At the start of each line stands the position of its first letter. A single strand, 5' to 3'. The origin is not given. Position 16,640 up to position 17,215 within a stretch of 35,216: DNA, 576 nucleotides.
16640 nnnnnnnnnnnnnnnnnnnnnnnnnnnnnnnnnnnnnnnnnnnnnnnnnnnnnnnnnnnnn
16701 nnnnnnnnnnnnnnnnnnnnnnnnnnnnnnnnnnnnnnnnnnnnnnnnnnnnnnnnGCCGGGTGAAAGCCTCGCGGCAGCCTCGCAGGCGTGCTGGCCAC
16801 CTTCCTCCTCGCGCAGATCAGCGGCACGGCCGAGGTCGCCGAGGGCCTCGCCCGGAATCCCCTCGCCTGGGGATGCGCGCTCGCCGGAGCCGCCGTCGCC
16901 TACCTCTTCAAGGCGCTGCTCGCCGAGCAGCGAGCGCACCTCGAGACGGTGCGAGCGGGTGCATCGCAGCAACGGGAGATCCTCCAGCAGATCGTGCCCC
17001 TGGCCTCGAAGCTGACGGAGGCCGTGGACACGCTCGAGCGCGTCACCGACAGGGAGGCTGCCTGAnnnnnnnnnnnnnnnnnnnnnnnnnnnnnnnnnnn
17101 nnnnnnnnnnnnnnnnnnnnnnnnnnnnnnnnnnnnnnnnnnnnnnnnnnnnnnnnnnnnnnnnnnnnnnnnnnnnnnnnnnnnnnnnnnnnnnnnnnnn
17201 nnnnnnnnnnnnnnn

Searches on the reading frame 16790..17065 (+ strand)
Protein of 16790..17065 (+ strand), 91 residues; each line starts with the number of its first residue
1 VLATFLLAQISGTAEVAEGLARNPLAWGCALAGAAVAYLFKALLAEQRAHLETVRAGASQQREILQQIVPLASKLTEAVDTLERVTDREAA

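Call 16: search_protein_families(library=phrogs, proteins=[window:16790-17065:+], max_evalue=0.001)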
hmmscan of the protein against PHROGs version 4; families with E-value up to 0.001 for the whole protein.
window:16790-17065:+ (91 aa): 0 families

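Call 59: search_protein_families(library=pfam, proteins=[window:16790-17065:+], max_evalue=0.01)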
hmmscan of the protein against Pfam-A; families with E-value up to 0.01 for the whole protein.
window:16790-17065:+ (91 aa): 0 families
